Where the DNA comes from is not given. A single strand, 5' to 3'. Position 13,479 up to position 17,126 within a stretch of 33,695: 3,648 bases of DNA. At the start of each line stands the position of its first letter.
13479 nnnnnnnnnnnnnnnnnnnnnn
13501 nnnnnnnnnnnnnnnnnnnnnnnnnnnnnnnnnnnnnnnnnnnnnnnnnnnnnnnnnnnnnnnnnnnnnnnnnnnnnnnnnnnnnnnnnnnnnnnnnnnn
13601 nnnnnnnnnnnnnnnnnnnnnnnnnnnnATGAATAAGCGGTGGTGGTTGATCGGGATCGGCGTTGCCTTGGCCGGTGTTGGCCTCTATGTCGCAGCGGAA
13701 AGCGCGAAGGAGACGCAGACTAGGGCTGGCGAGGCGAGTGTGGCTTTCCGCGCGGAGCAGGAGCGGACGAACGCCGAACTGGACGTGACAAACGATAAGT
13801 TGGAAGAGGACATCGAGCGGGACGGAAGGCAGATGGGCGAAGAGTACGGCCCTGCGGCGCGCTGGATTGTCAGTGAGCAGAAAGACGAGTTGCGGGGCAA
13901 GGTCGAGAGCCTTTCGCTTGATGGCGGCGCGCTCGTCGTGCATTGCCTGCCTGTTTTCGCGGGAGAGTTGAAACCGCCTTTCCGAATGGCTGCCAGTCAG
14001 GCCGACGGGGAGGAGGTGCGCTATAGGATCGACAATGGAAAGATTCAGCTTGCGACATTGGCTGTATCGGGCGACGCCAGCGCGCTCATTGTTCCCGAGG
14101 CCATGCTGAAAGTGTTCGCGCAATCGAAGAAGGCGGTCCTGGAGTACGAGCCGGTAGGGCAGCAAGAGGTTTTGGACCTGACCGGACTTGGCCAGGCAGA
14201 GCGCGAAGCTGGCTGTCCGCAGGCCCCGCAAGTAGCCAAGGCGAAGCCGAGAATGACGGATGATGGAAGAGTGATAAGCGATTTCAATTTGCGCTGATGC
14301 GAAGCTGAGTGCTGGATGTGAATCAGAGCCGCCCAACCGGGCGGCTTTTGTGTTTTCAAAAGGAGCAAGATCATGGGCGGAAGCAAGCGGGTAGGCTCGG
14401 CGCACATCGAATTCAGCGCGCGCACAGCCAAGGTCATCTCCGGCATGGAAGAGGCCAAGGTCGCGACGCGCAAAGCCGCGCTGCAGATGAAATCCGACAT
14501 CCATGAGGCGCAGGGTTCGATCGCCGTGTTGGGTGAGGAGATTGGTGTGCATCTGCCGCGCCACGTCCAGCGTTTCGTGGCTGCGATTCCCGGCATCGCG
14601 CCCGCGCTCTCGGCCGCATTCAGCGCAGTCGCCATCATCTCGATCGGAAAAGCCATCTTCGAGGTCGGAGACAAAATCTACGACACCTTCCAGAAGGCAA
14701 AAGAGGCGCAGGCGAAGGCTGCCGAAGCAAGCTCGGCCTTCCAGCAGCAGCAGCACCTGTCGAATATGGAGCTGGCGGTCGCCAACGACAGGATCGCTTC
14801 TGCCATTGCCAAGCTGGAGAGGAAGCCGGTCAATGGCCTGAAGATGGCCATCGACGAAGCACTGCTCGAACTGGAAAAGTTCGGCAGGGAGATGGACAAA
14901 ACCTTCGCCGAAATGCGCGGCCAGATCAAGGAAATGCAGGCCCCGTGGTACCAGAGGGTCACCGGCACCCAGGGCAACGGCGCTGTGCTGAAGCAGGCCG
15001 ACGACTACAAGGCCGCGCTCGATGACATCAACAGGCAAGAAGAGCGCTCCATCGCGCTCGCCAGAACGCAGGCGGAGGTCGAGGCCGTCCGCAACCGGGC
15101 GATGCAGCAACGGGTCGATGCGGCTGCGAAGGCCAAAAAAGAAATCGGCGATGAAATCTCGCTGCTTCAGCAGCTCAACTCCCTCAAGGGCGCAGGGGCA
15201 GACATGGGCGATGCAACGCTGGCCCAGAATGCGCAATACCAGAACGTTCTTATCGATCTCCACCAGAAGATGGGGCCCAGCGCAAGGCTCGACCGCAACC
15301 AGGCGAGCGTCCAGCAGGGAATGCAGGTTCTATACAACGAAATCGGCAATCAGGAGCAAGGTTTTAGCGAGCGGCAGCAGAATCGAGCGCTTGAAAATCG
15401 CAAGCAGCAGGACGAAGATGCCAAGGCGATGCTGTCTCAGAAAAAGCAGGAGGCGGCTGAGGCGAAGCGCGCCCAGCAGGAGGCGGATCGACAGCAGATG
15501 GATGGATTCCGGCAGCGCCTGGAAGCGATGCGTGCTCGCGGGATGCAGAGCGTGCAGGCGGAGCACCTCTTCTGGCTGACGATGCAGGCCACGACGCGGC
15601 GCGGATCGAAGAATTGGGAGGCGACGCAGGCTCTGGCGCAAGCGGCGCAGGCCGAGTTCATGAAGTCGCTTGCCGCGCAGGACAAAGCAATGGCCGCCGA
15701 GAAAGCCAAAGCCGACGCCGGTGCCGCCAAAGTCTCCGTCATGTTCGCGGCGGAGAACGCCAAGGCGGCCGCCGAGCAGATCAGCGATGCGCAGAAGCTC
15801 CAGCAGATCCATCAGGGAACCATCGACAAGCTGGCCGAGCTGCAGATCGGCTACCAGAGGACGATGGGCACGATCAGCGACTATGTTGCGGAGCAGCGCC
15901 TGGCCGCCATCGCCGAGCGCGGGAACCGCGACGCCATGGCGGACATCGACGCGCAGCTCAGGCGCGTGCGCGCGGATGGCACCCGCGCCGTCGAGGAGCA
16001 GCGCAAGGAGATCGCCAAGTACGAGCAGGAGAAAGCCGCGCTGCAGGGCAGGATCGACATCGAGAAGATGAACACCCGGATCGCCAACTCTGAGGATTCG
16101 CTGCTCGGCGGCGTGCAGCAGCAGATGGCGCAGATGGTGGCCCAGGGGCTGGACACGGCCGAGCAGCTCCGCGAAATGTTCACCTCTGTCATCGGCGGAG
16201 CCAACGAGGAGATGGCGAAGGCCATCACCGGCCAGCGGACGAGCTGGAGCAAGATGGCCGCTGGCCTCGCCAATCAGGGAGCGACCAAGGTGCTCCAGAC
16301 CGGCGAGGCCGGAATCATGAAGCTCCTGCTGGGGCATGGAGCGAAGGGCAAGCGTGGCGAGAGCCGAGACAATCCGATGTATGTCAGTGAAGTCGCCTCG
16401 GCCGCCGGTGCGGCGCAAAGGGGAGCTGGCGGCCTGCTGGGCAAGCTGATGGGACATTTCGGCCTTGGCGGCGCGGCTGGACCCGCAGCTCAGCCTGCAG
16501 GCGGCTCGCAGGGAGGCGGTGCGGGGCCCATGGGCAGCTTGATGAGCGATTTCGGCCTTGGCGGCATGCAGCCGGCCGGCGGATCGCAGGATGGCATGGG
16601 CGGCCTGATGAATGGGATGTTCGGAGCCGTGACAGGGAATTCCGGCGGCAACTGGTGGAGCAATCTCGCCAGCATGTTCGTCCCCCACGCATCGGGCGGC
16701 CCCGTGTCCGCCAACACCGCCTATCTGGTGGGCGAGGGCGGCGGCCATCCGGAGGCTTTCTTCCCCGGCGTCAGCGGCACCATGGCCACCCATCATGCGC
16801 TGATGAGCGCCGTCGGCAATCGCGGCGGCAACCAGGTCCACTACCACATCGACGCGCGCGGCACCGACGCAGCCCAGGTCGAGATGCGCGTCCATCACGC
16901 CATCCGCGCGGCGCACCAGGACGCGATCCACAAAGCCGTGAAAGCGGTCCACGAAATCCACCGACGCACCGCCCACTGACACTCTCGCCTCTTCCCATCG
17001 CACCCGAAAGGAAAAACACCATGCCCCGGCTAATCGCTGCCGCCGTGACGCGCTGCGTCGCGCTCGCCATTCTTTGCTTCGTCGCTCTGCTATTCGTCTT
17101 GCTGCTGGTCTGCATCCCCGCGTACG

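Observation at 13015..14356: Membrane-anchored HIRAN protein plus periplasm-facing partner inserted between the tail chaperones and the tape measure gene, closed by its own terminator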

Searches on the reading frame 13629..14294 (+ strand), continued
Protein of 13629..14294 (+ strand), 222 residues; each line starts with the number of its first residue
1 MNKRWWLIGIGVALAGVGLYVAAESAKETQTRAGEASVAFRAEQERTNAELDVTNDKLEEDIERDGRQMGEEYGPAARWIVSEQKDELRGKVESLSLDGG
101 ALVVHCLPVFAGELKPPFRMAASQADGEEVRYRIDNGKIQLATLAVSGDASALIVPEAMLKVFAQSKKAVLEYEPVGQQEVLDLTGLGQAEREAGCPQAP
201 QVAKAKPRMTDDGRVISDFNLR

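Call 108: find_encoding_contigs(protein=P0015, flank=8000, max_places=3)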
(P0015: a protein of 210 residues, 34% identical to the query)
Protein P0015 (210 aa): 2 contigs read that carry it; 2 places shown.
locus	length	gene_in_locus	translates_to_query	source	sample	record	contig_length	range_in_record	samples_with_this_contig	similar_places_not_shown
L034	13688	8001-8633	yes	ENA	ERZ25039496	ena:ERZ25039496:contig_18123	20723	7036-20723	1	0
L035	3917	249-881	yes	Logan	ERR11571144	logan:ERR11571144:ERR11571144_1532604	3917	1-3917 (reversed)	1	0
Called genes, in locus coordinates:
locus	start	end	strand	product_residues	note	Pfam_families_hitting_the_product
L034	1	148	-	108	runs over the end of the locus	-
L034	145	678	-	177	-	-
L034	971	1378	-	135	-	-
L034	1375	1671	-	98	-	-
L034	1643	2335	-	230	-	-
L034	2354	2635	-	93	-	-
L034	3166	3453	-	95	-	-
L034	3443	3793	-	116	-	-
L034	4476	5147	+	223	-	PF00239:Resolvase, PF20552:HTH_62 (weak)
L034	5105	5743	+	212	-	-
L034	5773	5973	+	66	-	-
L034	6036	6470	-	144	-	-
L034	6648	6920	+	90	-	-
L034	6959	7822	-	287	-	-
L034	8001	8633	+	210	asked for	-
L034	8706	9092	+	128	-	-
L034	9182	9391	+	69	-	-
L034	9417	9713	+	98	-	PF01527:HTH_Tnp_1, PF13542:HTH_Tnp_ISL3 (weak), PF01710:HTH_Tnp_IS630, PF13384:HTH_23 (weak), PF13551:HTH_29 (weak)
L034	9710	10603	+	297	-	PF13276:HTH_21, PF00665:rve, PF13683:rve_3, PF13333:rve_2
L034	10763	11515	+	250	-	-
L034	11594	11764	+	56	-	PF20355:DUF6650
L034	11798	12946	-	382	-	PF13102:Phage_int_SAM_5 (weak), PF00589:Phage_integrase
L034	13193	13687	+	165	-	?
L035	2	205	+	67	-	?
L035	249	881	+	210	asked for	-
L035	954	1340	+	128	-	-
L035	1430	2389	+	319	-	-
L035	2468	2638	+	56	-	PF20355:DUF6650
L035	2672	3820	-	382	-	PF13102:Phage_int_SAM_5 (weak), PF00589:Phage_integrase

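Call 109: find_encoding_contigs(protein=P0021, flank=8000, max_places=3)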
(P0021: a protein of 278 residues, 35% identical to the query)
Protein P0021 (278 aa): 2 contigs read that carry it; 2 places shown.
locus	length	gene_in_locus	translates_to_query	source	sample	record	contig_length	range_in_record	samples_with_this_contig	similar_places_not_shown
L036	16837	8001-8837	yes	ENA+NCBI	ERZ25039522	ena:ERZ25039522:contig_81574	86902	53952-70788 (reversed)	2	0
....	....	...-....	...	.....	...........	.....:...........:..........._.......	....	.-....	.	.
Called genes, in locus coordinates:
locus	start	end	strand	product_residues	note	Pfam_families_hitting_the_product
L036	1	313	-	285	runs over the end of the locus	PF03781:FGE-sulfatase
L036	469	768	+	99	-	PF01527:HTH_Tnp_1, PF13542:HTH_Tnp_ISL3 (weak), PF01710:HTH_Tnp_IS630 (weak), PF13384:HTH_23 (weak), PF13551:HTH_29 (weak)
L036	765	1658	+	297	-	PF13276:HTH_21, PF00665:rve, PF13683:rve_3, PF13333:rve_2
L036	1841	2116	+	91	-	PF03745:DUF309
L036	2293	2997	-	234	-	PF04250:DUF429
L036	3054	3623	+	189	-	PF13649:Methyltransf_25 (weak)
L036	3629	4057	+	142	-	-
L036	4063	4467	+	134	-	PF27806:HxsD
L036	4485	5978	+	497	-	PF04055:Radical_SAM, PF13353:Fer4_12 (weak)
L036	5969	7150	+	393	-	PF04055:Radical_SAM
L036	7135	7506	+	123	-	-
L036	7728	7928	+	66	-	-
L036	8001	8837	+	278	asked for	-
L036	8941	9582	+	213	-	-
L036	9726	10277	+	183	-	-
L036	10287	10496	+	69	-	-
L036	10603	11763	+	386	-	PF14020:DUF4236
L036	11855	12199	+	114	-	-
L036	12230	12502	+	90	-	-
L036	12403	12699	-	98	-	PF05016:ParE_toxin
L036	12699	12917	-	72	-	PF09720:Unstab_antitox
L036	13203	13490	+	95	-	-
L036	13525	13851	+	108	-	-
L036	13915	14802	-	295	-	PF11185:DUF2971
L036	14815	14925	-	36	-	-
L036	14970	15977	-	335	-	-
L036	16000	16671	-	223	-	PF14337:Abi_alpha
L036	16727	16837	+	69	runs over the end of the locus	-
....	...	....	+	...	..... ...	-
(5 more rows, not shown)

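Call 110: find_encoding_contigs(protein=P0007, flank=8000, max_places=3)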
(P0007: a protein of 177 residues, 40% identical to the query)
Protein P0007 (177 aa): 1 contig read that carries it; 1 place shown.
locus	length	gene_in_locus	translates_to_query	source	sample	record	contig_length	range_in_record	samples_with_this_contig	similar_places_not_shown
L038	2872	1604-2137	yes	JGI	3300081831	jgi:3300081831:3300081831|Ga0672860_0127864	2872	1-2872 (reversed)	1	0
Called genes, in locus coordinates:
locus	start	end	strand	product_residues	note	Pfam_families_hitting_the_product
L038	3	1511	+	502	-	?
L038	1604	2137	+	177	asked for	-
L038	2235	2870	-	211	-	?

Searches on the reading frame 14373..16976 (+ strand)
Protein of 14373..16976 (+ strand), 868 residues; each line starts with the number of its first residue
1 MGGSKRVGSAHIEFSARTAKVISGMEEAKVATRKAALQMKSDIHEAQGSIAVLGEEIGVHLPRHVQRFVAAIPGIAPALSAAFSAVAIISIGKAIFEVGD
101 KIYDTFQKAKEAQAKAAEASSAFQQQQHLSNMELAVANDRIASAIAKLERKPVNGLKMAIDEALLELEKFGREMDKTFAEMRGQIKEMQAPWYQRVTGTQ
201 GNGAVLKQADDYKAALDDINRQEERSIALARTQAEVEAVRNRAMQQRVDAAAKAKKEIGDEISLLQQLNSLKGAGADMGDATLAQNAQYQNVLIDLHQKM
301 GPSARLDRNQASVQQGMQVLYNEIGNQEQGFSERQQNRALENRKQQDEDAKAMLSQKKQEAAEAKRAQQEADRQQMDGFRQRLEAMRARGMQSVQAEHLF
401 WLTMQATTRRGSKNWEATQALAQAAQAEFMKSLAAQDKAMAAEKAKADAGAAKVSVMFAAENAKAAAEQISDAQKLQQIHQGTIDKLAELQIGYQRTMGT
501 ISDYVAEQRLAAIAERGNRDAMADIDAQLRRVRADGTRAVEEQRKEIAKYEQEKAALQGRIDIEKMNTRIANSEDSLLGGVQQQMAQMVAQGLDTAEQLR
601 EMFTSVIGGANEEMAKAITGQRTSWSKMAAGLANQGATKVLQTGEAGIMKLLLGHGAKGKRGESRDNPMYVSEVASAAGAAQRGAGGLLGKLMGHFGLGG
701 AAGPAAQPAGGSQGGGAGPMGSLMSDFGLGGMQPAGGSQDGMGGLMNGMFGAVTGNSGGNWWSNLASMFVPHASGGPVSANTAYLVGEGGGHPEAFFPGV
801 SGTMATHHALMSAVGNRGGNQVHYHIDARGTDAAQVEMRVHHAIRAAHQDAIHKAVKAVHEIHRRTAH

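Call 3: search_protein_families(library=pfam, proteins=[window:14373-16976:+], max_evalue=1)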
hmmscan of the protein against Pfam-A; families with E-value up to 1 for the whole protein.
window:14373-16976:+ (868 aa): 1 family
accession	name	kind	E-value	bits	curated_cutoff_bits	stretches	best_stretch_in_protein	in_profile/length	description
PF09718.15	Tape_meas_lam_C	-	8.1e-05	23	23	1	579-635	5-61/76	Lambda phage tail tape-measure protein (Tape_meas_lam_C)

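Call 4: search_protein_families(library=phrogs, proteins=[window:14373-16976:+], max_evalue=0.1)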
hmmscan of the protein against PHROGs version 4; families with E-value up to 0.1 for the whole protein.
window:14373-16976:+ (868 aa): 1 family
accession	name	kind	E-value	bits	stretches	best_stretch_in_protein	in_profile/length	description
phrog_1538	-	tail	5.5e-06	26.4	1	773-835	710-777/811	tail length tape measure protein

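Call 21: find_related_loci(query=window:14373-16976:+, collection=viral_contigs, flank=6000)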
Query window:14373-16976:+ (868 aa) in viral_contigs; peptide patterns used: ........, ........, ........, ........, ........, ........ (x = any residue, [..] = any of these).
12 stretches matched a pattern; 1 encode a relative of the query (tblastn E <= 1e-3); 1 distinct loci.
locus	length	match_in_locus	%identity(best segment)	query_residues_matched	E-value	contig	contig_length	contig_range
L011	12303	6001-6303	29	79-185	2e-4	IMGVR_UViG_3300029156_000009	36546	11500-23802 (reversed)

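Call 101: search_protein_families(library=ncbifam, proteins=[window:14373-16976:+], max_evalue=0.1)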
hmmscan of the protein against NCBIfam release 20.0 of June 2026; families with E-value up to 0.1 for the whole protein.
window:14373-16976:+ (868 aa): 0 families
